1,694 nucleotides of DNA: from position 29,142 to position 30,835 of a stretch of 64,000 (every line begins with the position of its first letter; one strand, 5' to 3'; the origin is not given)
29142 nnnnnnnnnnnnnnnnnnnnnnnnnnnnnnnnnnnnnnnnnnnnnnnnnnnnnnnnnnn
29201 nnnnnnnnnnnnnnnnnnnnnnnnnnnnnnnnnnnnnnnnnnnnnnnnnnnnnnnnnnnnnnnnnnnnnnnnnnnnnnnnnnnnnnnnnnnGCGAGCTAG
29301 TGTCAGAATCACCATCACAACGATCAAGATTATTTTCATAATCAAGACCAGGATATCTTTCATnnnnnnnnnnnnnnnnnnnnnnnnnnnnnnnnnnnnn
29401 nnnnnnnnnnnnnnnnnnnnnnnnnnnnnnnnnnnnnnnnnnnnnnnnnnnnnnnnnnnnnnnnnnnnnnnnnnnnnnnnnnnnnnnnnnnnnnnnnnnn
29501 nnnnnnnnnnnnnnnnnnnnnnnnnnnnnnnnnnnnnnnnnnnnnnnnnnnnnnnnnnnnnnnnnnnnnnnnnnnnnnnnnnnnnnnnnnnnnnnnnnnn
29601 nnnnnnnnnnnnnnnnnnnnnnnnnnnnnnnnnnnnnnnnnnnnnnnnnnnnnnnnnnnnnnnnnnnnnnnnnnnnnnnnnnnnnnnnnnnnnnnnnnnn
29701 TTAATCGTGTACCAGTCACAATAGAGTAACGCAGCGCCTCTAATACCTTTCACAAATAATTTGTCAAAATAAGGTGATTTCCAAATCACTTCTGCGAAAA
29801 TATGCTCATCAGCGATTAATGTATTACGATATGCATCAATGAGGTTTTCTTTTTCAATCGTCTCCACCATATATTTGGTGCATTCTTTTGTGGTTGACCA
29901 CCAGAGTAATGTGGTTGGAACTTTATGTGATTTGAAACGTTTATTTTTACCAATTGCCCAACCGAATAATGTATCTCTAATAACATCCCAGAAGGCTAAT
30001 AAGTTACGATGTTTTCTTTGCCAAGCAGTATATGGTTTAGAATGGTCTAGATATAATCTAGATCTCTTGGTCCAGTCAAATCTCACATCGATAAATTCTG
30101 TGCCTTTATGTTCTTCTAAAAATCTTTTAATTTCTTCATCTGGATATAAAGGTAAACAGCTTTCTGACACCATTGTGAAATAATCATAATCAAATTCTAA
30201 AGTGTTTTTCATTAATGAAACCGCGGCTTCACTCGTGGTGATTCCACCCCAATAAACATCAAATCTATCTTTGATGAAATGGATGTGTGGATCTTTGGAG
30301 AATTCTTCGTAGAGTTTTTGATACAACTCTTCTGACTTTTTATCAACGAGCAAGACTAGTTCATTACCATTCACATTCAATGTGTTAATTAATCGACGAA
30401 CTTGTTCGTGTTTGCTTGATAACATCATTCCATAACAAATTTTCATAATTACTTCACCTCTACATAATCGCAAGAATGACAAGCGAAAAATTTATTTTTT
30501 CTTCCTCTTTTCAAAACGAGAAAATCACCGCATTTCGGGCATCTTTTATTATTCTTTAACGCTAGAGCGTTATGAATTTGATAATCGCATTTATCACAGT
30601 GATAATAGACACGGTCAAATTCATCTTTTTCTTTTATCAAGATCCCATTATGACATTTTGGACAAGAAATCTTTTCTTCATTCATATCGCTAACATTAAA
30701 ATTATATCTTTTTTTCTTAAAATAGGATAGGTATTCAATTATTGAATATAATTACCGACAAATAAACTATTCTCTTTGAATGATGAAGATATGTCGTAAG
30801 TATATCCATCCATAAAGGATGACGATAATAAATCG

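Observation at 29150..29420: Candidate type I toxin-antitoxin-like locus: a 24-aa hydrophobic peptide gene converging on a terminated antisense sRNA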

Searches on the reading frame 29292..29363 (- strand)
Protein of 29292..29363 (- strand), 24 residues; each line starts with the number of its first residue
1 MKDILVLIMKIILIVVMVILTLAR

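Call 36: search_protein_families(library=pfam, proteins=[window:29292-29363:-], max_evalue=10)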
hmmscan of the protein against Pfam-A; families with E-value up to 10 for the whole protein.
seq(24 aa): 0 families

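Call 37: search_protein_families(library=ncbifam, proteins=[window:29292-29363:-], max_evalue=10)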
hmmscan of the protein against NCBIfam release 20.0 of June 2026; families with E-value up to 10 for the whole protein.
seq(24 aa): 0 families

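Call 65: search_protein_families(library=phrogs, proteins=[window:29292-29363:-], max_evalue=10)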
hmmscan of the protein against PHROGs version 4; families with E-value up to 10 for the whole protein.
seq(24 aa): 0 families

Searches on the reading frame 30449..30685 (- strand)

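Call 66: search_protein_families(library=pfam, proteins=[window:30449-30685:-], max_evalue=0.001)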
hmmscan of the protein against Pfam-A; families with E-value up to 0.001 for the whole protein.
window:30449-30685:- (78 aa): 6 families
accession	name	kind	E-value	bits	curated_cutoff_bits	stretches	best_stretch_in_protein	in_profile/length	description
PF02150.21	Zn_ribbon_RPB9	-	4.5e-14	52.5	25.2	2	49-76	4-31/36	RNA polymerases M/15 Kd subunit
PF01396.24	Zn_ribbon_Top1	-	4e-10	39.8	32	1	48-76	3-34/39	Topoisomerase DNA binding C4 zinc finger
PF12760.12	Zn_ribbon_IS1595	-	2.6e-06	27.7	25.4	0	44-74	16-45/46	Transposase zinc-ribbon domain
PF07282.18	Cas12f1-like_TNB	-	4e-05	24.1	26.3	0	47-75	29-49/60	Cas12f1-like, TNB domain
PF07191.17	Zn_ribbon_6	-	6.2e-05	23.4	25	1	7-74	2-57/67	Double zinc ribbon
PF00130.28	C1_1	-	0.00063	20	26.5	0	43-74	8-36/53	Phorbol esters/diacylglycerol binding domain (C1 domain)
